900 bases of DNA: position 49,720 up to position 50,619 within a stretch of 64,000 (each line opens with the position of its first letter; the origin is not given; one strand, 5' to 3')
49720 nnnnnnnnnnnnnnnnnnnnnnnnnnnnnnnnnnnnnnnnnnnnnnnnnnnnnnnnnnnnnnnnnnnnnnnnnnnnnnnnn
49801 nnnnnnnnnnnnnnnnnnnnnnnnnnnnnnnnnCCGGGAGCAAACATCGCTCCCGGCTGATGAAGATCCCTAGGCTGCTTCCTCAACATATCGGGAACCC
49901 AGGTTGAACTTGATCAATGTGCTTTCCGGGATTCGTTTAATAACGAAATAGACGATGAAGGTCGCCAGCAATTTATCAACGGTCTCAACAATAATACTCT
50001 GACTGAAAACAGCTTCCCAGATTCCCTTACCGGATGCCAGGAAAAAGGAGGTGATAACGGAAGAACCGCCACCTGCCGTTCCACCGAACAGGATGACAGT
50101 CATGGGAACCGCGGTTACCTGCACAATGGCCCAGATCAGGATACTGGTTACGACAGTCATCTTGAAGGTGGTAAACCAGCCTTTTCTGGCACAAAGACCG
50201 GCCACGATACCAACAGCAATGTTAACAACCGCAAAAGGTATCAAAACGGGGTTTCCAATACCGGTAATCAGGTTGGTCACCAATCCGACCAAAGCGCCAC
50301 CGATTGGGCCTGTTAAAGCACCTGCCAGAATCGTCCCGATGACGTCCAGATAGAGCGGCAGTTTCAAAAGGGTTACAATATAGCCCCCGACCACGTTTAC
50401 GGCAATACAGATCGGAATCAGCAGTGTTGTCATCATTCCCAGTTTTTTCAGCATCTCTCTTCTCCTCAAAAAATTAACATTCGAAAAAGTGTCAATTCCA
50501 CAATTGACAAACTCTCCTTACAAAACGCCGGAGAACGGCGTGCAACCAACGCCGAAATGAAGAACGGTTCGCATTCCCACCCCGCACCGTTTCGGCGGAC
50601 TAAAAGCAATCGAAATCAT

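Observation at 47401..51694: ECF transporter (S-T-A-A') co-oriented with a nucleoside hydrolase, near ribokinase and GntR: candidate nucleoside/queuosine-type salvage module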

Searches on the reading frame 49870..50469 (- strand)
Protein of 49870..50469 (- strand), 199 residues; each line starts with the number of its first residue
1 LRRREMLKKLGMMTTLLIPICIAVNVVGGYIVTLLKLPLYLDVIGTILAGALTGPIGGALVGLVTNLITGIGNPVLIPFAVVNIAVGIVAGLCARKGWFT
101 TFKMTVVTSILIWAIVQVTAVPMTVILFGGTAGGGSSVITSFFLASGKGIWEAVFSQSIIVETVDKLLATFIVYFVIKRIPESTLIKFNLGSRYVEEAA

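Call 3: search_protein_families(library=pfam, proteins=[window:49870-50469:-])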
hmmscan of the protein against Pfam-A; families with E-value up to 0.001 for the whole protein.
window:49870-50469:- (199 aa): 1 family
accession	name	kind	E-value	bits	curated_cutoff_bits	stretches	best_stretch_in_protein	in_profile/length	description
PF12822.12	ECF_trnsprt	-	3.5e-06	27.6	30.7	1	17-176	5-168/169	ECF transporter, substrate-specific component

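Call 4: search_protein_families(library=ncbifam, proteins=[window:49870-50469:-])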
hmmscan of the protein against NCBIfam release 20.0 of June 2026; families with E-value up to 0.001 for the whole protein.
window:49870-50469:- (199 aa): 1 family
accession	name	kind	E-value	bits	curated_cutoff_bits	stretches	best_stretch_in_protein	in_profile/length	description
NF045596.1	ECF_S_CD3073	equivalog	5.4e-38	130.4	180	1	17-183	3-171/174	CD3073 family putative ECF transporter S component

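Call 8: find_homologous_proteins(query=window:49870-50469:-)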
Query window:49870-50469:- (199 aa): 34 proteins with E <= 0.001 among 515 candidates.
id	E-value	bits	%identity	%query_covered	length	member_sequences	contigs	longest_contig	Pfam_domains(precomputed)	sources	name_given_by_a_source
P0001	2.5e-112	391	100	97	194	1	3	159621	PF12822.13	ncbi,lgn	-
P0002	1.5e-88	314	78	95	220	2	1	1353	PF12822.13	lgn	-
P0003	7.6e-86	305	78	96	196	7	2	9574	PF12822.13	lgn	-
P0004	2.7e-85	303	78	97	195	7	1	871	PF12822.13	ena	-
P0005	6.5e-81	289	70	99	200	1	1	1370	PF12822.13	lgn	-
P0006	7.0e-80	285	69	98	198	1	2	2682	PF12822.13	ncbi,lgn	-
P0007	5.0e-62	227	59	96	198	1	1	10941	PF12822.13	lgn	-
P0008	2.6e-57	212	53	96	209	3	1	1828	PF12822.13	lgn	-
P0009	7.1e-57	210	52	96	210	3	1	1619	-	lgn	-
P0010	2.7e-55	205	53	95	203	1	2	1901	PF12822.13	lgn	-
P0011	1.8e-52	196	50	98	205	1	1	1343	PF12822.13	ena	-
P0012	2.2e-50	189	50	94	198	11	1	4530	PF12822.13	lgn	-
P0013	6.7e-50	188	48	98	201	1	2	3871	PF12822.13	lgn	-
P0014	7.3e-49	184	44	98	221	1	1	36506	PF12822.13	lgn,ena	-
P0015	8.6e-49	184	45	99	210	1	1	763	PF12822.13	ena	-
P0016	1.4e-46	177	44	98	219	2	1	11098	PF12822.13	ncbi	-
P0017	3.4e-46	176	44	98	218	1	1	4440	PF12822.13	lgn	-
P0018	6.2e-46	175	44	98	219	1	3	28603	PF12822.13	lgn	-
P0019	9.3e-46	174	43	98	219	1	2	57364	PF12822.13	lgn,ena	-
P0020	6.9e-45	171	48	94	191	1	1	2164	PF12822.13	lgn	-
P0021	8.1e-45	171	43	98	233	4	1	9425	PF12822.13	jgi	-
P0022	1.5e-44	170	43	98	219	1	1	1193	PF12822.13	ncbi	-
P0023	4.7e-42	162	42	97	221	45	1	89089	PF12822.13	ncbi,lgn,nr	ncbi:MAG: ECF transporter S component [Christensenella sp.]|nr:ECF transporter S component [Christen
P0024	1.8e-41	160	42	99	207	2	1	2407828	PF12822.13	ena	-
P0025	1.9e-41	160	42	98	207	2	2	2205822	PF12822.13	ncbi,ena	-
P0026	4.7e-41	159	44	98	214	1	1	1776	PF12822.13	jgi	jgi:energy-coupling factor transport system substrate-specific component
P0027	1.9e-40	157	40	99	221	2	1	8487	PF12822.13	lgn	-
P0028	6.1e-40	155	45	98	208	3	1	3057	PF12822.13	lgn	-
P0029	8.7e-40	155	43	92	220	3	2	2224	PF12822.13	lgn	-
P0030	1.6e-39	154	43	99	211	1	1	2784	PF12822.13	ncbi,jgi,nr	ncbi:MAG: ECF transporter S component [Treponema sp.]|jgi:energy-coupling factor transport system su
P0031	2.8e-39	153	43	92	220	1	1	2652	PF12822.13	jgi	jgi:energy-coupling factor transport system substrate-specific component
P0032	1.4e-38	151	39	93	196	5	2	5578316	PF12822.13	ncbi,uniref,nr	ncbi:ECF transporter S component [Neobacillus soli]|uniref:ECF transporter S component n=1 Tax=Neoba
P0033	2.4e-36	143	40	97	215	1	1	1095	PF12822.13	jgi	jgi:energy-coupling factor transport system substrate-specific component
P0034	2.7e-31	127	35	98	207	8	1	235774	PF12822.13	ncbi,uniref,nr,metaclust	ncbi:ECF transporter S component [Paenibacillus dakarensis]|uniref:ECF transporter S component n=1 T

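Call 12: find_related_loci(query=A1, collection=genome_contigs, flank=8000)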
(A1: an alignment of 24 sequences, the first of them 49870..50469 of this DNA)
Query A1 (199 aa) in genome_contigs; peptide patterns used: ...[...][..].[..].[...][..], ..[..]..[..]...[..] (x = any residue, [..] = any of these).
599 stretches matched a pattern (row limit reached: there are more); 485 encode a relative of the query (tblastn E <= 1e-3); the best 80 are kept; 80 distinct loci.
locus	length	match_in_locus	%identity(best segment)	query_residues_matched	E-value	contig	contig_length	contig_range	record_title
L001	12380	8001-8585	79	4-198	4e-89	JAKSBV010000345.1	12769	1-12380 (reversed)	MAG: Bacillota bacterium isolate MAG.222 k141_3727532, whole genome shotgun sequence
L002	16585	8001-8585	78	4-198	4e-81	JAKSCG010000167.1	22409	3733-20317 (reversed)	MAG: Halanaerobiales bacterium isolate MAG.272 k141_3899507, whole genome shotgun sequence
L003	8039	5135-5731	49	2-199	2e-58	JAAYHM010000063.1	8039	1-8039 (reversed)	MAG: Tissierellia bacterium isolate AS09scLD_382 52328_AS09, whole genome shotgun sequence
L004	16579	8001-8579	50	2-194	2e-57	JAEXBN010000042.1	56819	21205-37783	MAG: Bacillota bacterium isolate OH_SFB_74 k127_1131859, whole genome shotgun sequence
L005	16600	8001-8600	46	4-197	1e-53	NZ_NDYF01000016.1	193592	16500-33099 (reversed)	Finegoldia magna strain 12T272 4c, whole genome shotgun sequence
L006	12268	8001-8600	46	4-197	5e-53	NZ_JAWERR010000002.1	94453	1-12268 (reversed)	MAG: Finegoldia magna isolate N5_225_021G1_dasN5_225_021G1_concoct_14 N5_225_021G1_scaffold_47, whole genome shotgun seq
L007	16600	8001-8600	45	4-197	2e-52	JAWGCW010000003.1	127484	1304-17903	MAG: Finegoldia magna isolate N1_018_000G1_dasN1_018_000G1_abawaca.18 N1_018_000G1_scaffold_39, whole genome shotgun seq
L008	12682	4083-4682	45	4-197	3e-52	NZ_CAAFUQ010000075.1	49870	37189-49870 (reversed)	MAG: uncultured Finegoldia sp. isolate HGM13737, whole genome shotgun sequence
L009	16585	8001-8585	44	3-197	4e-51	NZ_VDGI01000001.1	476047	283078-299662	Psychrobacillus vulpis strain Z8 scaffold1, whole genome shotgun sequence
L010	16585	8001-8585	44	3-197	2e-50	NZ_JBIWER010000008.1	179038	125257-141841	Psychrobacillus sp. NPDC096623 NPDC096623_227_H11.ctg-0008, whole genome shotgun sequence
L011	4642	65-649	44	3-197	1e-50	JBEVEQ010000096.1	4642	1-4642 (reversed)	MAG: Paenisporosarcina sp. isolate T2R2BO.39.metabat2 T2R2BO.39.metabat2_k133_2251746, whole genome shotgun sequence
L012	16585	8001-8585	43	3-197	3e-50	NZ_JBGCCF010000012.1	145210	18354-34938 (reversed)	Lysinibacillus sp. RC46 Ga0573086_12, whole genome shotgun sequence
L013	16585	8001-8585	43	3-197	8e-50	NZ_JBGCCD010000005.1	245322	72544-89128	Lysinibacillus sp. RC79 Ga0573087_05, whole genome shotgun sequence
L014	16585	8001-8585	44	3-197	5e-50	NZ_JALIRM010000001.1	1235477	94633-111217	Lederbergia wuyishanensis strain CGMCC 1.12709 bacillus3_ctg01, whole genome shotgun sequence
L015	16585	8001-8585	44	3-197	7e-50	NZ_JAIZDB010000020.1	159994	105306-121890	Psychrobacillus antarcticus strain Val9 04-edena/D75_FSFP192285419-1a_HWNNNDSXX_L2__20, whole genome shotgun sequence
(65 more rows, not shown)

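Call 24: find_encoding_contigs(protein=P0001, flank=10000, max_places=3)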
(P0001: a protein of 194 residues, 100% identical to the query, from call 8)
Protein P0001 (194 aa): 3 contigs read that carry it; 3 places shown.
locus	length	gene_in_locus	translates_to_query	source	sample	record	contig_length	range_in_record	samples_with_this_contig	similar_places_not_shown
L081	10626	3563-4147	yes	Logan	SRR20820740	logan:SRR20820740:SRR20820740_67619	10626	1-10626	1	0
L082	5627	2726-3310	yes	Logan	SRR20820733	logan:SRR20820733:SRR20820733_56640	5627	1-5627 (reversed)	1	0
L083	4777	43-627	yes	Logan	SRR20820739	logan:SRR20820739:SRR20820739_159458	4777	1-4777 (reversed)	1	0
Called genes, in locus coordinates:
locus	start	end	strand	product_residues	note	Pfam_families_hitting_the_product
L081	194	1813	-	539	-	PF00990:GGDEF, PF22335:Cas10-Cmr2_palm2 (faint), PF01814:Hemerythrin (weak)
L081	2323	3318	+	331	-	PF01156:IU_nuc_hydro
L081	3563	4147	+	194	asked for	PF12822:ECF_trnsprt (weak)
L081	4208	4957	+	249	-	PF02361:CbiQ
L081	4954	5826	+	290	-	PF02463:SMC_N (weak), PF13175:AAA_15 (weak), PF00005:ABC_tran, PF13166:AAA_13 (faint), PF13304:AAA_21 (weak)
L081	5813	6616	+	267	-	PF00005:ABC_tran, PF13304:AAA_21 (faint)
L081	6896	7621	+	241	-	PF06108:DUF952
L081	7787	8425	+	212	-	PF00392:GntR, PF07729:FCD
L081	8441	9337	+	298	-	PF00294:PfkB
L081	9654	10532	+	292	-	PF12833:HTH_18, PF00165:HTH_AraC, PF06445:GyrI-like, PF14526:Cass2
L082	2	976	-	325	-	?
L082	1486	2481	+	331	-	PF01156:IU_nuc_hydro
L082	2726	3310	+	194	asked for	PF12822:ECF_trnsprt (weak)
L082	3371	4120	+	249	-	PF02361:CbiQ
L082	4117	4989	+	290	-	PF02463:SMC_N (weak), PF13175:AAA_15 (weak), PF00005:ABC_tran, PF13166:AAA_13 (faint), PF13304:AAA_21 (weak)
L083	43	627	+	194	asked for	PF12822:ECF_trnsprt (weak)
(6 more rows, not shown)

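Call 29: search_solved_structures(query=A1, max_evalue=1)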
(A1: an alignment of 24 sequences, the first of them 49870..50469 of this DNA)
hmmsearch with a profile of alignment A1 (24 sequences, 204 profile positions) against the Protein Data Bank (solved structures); distinct sequences matched with E-value up to 1: 3.
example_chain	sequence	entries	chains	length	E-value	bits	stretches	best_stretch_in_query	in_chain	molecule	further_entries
5d0y_A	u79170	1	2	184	3.9e-07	33.1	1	4-131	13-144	Conserved hypothetical membrane protein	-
5d3m_C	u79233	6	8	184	2.9e-05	27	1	4-131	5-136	S-component for folate | Conserved hypothetical membrane protein | Folate family ECF transporter S component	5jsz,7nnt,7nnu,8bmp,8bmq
4z7f_A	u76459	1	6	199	0.00057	22.7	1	5-131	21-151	Folate ECF transporter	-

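Call 34: search_protein_families(library=pfam, alignment_id=A1, max_evalue=10)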
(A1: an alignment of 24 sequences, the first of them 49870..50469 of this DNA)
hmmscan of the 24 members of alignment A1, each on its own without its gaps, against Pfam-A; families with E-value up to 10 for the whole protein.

A. member 1, window:49870-50469:- (199 aa): 1 family
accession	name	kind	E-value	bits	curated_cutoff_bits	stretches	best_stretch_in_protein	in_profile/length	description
PF12822.12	ECF_trnsprt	-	3.5e-06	27.6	30.7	1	17-176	5-168/169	ECF transporter, substrate-specific component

B. families by the number of members that match (of 24 scanned): 17 families
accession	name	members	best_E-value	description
PF12822.12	ECF_trnsprt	24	2.1e-10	ECF transporter, substrate-specific component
PF13782.11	SpoVAB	7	9.5e-05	Stage V sporulation protein AB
PF19732.4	SpoIIE_N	5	0.44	Stage II sporulation protein E N-terminal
PF07694.17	5TM-5TMR_LYT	3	0.00028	5TMR of 5TMR-LYT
PF17638.7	UL42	3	0.27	HCMV UL42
PF03591.19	AzlC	2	0.0039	AzlC protein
PF20303.3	YLATT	2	2.8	YEATS-Like-Associating Three TM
PF07155.17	ECF-ribofla_trS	1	0.00066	ECF-type riboflavin transporter, S component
PF01350.22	Flavi_NS4A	1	0.063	Flavivirus non-structural protein NS4A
PF23317.1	YVC1_C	1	0.092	Calcium channel YVC1-like, C-terminal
PF07698.17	7TM-7TMR_HD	1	0.3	7TM receptor with intracellular HD hydrolase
PF06305.16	LapA_dom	1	0.37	Lipopolysaccharide assembly protein A domain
PF19217.5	CoV_NSP4_N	1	0.52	Coronavirus replicase NSP4, N-terminal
PF03929.21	PepSY_TM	1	2.9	PepSY-associated TM region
PF11085.13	YqhR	1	3.3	Conserved membrane protein YqhR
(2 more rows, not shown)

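Call 35: search_protein_families(library=ncbifam, alignment_id=A1, max_evalue=10)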
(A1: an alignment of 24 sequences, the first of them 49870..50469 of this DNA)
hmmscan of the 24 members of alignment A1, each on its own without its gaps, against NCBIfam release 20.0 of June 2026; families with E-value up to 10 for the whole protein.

A. member 1, window:49870-50469:- (199 aa): 3 families
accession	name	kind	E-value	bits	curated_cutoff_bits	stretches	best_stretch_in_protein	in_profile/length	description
NF045596.1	ECF_S_CD3073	equivalog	5.4e-38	130.4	180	1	17-183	3-171/174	CD3073 family putative ECF transporter S component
TIGR04518.1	ECF_S_folT_fam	subfamily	0.0088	15.8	60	1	13-117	9-116/163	folate family ECF transporter S component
NF003259.0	PRK04220.1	equivalog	0.2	11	343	1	106-169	76-136/306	2-phosphoglycerate kinase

B. families by the number of members that match (of 24 scanned): 24 families
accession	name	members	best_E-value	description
NF045596.1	ECF_S_CD3073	24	8.8e-42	CD3073 family putative ECF transporter S component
TIGR04518.1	ECF_S_folT_fam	23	3.6e-07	folate family ECF transporter S component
NF003259.0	PRK04220.1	7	0.03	2-phosphoglycerate kinase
NF051442.1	NheB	3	0.0088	non-hemolytic enterotoxin subunit B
TIGR02865.1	spore_II_E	3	0.09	stage II sporulation protein E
NF002826.0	PRK03001.1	2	0.052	zinc metalloprotease HtpX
NF008994.0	PRK12337.1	2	0.37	2-phosphoglycerate kinase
NF033634.1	SLATT_1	2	1.3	SLATT domain-containing protein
NF008351.0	PRK11138.1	1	0.031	outer membrane protein assembly factor BamB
NF007247.0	PRK09693.1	1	0.067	type I-E CRISPR-associated protein Cse1/CasA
NF010621.0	PRK14014.1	1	0.069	acetyltransferase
NF006358.0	PRK08579.1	1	0.12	anaerobic ribonucleoside triphosphate reductase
NF043039.1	HgcAB_like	1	0.17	HgcAB-like fusion protein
NF037966.1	HetP_family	1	0.18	HetP family heterocyst commitment protein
NF058536.1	LPAAT_acyl_YihG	1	0.27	1-acylglycerol-3-phosphate O-acyltransferase, YihG family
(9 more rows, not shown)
